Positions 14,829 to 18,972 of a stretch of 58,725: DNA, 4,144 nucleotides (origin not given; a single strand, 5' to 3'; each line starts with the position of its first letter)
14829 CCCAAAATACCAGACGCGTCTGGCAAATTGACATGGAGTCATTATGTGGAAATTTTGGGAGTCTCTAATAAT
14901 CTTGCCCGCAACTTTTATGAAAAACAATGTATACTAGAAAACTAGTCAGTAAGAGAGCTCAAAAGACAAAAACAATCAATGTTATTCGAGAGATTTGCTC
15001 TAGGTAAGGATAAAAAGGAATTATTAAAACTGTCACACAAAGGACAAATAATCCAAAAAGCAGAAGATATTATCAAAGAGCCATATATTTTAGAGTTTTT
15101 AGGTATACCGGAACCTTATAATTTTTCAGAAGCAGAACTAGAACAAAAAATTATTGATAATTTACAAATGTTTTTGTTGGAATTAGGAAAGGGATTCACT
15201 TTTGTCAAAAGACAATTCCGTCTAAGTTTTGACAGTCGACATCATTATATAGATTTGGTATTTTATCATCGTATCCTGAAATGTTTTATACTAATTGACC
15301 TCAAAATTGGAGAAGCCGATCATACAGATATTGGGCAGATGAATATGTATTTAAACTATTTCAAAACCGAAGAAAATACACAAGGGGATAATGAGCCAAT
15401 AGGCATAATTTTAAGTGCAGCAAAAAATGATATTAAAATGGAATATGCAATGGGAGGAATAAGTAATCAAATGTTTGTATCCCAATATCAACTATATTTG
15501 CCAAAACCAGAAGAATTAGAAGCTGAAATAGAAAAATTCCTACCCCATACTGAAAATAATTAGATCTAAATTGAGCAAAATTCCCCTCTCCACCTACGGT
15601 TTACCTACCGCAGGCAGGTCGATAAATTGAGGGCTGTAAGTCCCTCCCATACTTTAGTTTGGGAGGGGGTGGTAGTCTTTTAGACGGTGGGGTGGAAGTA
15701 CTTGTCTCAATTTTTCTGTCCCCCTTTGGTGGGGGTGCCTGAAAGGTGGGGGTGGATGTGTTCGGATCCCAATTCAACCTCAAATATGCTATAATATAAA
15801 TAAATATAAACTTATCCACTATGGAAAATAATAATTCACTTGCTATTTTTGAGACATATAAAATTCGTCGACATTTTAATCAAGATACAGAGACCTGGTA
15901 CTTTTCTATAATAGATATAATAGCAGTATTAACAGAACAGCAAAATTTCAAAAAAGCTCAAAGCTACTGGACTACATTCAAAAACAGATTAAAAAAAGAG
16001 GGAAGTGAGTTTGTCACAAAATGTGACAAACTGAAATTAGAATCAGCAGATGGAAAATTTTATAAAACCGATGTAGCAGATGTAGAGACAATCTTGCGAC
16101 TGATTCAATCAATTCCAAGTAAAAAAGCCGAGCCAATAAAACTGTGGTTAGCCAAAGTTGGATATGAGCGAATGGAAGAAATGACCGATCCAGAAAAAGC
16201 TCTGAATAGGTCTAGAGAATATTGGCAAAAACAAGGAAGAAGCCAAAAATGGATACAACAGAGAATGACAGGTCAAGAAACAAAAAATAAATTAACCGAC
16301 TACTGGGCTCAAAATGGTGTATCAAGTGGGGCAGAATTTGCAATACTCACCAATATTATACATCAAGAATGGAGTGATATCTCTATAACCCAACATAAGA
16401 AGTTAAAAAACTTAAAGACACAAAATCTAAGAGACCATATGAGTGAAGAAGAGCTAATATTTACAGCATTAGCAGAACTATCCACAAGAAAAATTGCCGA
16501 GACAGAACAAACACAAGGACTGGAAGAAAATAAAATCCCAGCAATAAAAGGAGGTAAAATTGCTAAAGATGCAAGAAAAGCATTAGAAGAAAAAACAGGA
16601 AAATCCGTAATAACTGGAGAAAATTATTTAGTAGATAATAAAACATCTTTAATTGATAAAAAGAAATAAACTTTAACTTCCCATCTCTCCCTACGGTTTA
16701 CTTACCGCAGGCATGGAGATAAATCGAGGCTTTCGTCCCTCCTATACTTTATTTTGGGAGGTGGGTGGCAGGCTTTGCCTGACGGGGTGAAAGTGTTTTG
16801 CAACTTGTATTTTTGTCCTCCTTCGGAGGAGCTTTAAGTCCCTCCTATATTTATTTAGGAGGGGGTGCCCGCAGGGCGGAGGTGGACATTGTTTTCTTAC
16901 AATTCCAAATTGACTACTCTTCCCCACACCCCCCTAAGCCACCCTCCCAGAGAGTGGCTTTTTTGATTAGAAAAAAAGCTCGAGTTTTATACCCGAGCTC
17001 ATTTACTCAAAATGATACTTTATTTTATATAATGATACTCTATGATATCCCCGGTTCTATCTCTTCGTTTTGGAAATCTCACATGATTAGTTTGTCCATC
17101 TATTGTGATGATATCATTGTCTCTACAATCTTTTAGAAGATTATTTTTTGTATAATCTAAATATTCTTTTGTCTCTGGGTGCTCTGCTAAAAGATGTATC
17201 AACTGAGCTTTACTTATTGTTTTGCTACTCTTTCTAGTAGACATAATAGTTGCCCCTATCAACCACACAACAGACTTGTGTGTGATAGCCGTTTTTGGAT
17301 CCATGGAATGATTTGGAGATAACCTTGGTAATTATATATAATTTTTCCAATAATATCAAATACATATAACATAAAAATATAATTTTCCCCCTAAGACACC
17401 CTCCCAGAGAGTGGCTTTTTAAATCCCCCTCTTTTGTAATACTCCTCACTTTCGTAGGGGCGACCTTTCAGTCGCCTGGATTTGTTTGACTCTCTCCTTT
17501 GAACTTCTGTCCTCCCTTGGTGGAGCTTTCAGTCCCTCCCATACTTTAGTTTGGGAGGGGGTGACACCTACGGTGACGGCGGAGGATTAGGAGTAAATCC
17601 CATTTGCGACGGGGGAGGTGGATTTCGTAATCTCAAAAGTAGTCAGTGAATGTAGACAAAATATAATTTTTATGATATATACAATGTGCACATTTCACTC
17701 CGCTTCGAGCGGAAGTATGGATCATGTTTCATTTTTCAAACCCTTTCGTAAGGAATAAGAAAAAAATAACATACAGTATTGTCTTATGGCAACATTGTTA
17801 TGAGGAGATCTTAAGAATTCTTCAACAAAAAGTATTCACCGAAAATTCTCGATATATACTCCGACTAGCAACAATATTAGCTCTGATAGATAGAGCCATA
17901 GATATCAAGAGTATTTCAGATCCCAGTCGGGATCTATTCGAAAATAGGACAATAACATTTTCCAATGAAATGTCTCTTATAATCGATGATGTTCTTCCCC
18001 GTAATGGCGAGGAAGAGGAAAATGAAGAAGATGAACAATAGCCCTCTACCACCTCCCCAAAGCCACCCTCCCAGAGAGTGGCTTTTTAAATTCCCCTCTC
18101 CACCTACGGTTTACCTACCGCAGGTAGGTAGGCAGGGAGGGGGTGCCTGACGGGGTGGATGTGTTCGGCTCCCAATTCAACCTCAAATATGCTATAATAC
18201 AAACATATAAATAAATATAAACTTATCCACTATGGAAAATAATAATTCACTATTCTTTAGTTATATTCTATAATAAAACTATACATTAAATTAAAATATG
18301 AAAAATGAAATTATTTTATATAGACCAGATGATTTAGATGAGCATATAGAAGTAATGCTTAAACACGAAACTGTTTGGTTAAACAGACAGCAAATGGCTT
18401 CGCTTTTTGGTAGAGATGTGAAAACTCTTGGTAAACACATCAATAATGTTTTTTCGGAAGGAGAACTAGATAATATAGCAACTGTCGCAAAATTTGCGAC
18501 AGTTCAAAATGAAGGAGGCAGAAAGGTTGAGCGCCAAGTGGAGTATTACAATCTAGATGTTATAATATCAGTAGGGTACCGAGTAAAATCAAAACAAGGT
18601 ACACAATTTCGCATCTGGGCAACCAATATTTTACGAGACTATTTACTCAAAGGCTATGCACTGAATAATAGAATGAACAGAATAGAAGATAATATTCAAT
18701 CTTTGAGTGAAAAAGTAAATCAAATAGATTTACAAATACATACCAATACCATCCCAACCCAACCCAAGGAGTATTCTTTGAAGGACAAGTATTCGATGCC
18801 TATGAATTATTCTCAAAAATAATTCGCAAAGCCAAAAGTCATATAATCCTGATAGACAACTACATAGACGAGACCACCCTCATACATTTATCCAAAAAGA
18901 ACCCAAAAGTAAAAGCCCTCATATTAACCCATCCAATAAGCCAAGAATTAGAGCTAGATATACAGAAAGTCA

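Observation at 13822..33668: Roughly 20 kb accessory/defence island between dus and a DEAD-box helicase, assembled from promoter-ORF-terminator cassettes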

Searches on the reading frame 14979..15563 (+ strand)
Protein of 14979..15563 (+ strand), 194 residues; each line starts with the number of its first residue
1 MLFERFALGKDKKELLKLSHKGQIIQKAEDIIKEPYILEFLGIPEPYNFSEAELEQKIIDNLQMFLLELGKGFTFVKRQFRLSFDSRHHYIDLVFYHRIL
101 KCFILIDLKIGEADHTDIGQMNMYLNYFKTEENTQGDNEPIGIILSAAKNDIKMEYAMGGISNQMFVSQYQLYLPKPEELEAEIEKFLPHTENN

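Call 8: search_protein_families(library=pfam, proteins=[window:14979-15563:+], max_evalue=0.01)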
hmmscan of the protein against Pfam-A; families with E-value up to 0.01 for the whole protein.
window:14979-15563:+ (194 aa): 2 families
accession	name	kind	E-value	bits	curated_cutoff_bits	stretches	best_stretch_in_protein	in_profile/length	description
PF06250.17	YhcG_C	-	1.6e-57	194.2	32.5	1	30-184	2-156/157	YhcG PDDEXK nuclease domain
PF01939.22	NucS_C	-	0.0027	18.1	24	1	50-133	1-75/124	Endonuclease NucS C-terminal domain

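Call 23: search_protein_families(library=padloc, proteins=[window:14979-15563:+], max_evalue=0.001)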
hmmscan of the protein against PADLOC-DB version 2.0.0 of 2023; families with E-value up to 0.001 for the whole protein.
window:14979-15563:+ (194 aa): 17 families
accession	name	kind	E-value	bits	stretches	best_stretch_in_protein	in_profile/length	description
PDLC04807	PDC-S02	-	1.7e-79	265.6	1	1-189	152-340/351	-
PDLC04803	PDC-S02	-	3.8e-73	244.5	1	2-189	77-259/269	-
PDLC04810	PDC-S02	-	2.1e-53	179.8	1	26-184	184-340/355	-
PDLC04795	PDC-S02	-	1e-51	174.3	1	25-187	183-343/357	-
PDLC04831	PDC-S02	-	2.7e-48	163.2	1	24-187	169-340/346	-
PDLC04813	PDC-S02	-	8.2e-47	157.3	1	27-186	3-160/175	-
PDLC04822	PDC-S02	-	1.4e-37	127.9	1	3-150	150-288/294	-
PDLC04820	PDC-S02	-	1.3e-34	117.8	1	26-186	193-318/332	-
PDLC01464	PD_DExK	-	8.3e-26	88.8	1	1-107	39-126/126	"CAS-I,CAS-II,CAS-III,CAS-IV,CAS-V,CAS-VI; associated"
PDLC04827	PDC-S02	-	1.2e-25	88.5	1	1-86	146-231/234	-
PDLC04798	PDC-S02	-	3.2e-25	87.5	1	35-173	54-190/222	-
PDLC04802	PDC-S02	-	2.7e-17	61.4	1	40-186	45-169/171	-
PDLC04823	PDC-S02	-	3.9e-16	57.2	2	115-185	100-170/175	-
PDLC04817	PDC-S02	-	2e-10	38.7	1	103-189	188-272/286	-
PDLC04826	PDC-S02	-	2.8e-06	25.1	1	26-74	171-217/222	-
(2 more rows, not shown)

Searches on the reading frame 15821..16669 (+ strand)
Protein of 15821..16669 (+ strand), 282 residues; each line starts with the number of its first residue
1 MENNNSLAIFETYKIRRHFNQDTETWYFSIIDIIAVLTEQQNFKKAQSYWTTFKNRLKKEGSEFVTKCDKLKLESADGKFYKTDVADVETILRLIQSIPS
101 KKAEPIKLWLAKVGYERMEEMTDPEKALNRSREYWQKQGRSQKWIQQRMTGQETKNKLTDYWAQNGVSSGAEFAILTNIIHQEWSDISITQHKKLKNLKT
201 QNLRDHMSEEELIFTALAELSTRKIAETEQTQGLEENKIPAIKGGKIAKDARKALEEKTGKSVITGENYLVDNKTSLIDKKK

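Call 8: search_protein_families(library=pfam, proteins=[window:15821-16669:+], max_evalue=0.01)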
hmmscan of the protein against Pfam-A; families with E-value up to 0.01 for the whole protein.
window:15821-16669:+ (282 aa): 1 family
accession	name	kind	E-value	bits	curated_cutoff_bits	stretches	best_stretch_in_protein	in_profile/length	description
PF02498.22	Bro-N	-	2.4e-05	25.3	25.6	1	17-112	3-92/96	BRO family, N-terminal domain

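Call 23: search_protein_families(library=padloc, proteins=[window:15821-16669:+], max_evalue=0.001)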
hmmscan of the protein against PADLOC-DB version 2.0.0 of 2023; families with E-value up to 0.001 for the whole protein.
window:15821-16669:+ (282 aa): 2 families
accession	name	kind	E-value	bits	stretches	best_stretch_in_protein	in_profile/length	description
PDLC04920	PDC-S13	-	2.2e-116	386.2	1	1-274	1-271/286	-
PDLC04841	PDC-S04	-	1.3e-26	91.9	1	1-111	1-111/292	-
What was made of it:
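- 15821..16669 (+): Bro-N domain protein (PDC-S13). Calls 8 and 23.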

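Call 24: search_protein_families(library=ncbifam, proteins=[window:15821-16669:+], max_evalue=0.001)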
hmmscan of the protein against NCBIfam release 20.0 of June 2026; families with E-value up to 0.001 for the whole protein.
window:15821-16669:+ (282 aa): 0 families

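Call 80: find_encoding_contigs(protein=window:15821-16669:+, flank=6000, max_places=6)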
Protein window:15821-16669:+ (282 aa): 2 contigs read that carry it; 2 places shown.
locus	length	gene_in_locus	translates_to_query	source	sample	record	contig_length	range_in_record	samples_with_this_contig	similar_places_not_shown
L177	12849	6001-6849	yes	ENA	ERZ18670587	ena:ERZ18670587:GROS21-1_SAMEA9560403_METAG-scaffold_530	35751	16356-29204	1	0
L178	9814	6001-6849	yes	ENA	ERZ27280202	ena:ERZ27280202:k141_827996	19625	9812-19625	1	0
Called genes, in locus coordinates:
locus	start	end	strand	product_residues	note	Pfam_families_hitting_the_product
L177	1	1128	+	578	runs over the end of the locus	PF02463:SMC_N (faint), PF13401:AAA_22 (faint), PF00005:ABC_tran, PF13304:AAA_21 (faint), PF13555:AAA_29 (faint), PF12848:ABC_tran_Xtn, PF00005:ABC_tran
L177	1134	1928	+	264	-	PF00398:RrnaAD, PF13649:Methyltransf_25 (weak)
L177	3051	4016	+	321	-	PF01207:Dus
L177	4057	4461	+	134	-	-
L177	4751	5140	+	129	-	PF17761:DUF1016_N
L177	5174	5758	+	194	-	PF06250:YhcG_C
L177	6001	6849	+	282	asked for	-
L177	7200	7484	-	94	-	-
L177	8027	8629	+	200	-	PF10544:T5orf172 (weak)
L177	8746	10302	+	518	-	PF12161:HsdM_N, PF02384:N6_Mtase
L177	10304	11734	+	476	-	PF02463:SMC_N, PF11398:DUF2813 (faint), PF13175:AAA_15, PF13476:AAA_23 (faint), PF13555:AAA_29 (weak), PF13304:AAA_21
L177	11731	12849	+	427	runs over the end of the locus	-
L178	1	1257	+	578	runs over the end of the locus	PF13401:AAA_22 (faint), PF00005:ABC_tran, PF13304:AAA_21 (faint), PF13555:AAA_29 (faint), PF12848:ABC_tran_Xtn, PF00005:ABC_tran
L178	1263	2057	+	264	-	PF00398:RrnaAD, PF13649:Methyltransf_25 (weak)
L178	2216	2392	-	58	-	-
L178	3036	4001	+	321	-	PF01207:Dus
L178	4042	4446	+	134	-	-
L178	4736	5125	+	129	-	PF17761:DUF1016_N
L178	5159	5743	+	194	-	PF06250:YhcG_C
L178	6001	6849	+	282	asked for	-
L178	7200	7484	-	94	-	-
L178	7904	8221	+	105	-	-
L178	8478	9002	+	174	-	PF13310:Virulence_RhuM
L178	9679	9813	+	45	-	?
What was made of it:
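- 15821..16669 (+): An identical protein is encoded in L177 and L178 (call 80).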

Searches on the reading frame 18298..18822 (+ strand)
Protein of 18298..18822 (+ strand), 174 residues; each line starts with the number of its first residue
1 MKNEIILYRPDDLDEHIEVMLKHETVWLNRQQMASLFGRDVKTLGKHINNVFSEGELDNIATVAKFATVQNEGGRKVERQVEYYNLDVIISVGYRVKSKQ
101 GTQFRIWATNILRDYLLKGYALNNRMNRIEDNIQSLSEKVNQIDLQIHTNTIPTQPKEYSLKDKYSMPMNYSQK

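Call 8: search_protein_families(library=pfam, proteins=[window:18298-18822:+], max_evalue=0.01)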
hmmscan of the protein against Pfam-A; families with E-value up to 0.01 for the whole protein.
window:18298-18822:+ (174 aa): 1 family
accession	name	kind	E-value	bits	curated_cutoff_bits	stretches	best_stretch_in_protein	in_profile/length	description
PF13310.11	Virulence_RhuM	-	6.5e-27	94.9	33.7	1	61-128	1-69/252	Virulence protein RhuM family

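Call 23: search_protein_families(library=padloc, proteins=[window:18298-18822:+], max_evalue=0.001)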
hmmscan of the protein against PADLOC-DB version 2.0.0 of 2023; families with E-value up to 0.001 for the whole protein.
window:18298-18822:+ (174 aa): 38 families (the best 25 are shown)
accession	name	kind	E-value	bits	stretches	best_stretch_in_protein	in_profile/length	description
PDLC04879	PDC-S05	-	6.2e-65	217.5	1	2-155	4-159/285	-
PDLC04854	PDC-S05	-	5.4e-61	203.9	1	1-152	1-151/212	-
PDLC04965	PDC-S23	-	1.2e-60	203.7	1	1-152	1-152/327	-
PDLC04872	PDC-S05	-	1.5e-57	191.6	1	2-145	4-145/152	-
PDLC04964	PDC-S23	-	5.3e-57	191.5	1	1-144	1-143/331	-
PDLC04858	PDC-S05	-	1.9e-54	181.1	1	1-130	1-129/138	-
PDLC04876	PDC-S05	-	2.9e-54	181.5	1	2-144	7-154/174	-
PDLC04963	PDC-S23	-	1.9e-52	176.7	1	4-157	3-152/312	-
PDLC04853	PDC-S05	-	6.8e-52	174.7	1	2-141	5-147/336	-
PDLC04851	PDC-S05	-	1.1e-49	167.4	1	2-143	9-155/342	-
PDLC04852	PDC-S05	-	1.4e-49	166.9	1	2-143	10-155/346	-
PDLC04843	PDC-S05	-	6.5e-48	161.6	1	2-125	5-125/330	-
PDLC04870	PDC-S05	-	1.2e-46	156.8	1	2-126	8-130/214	-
PDLC04868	PDC-S05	-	9e-46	154.5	1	2-132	5-133/335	-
PDLC04874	PDC-S05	-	2.2e-44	148.9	1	4-141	7-137/165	-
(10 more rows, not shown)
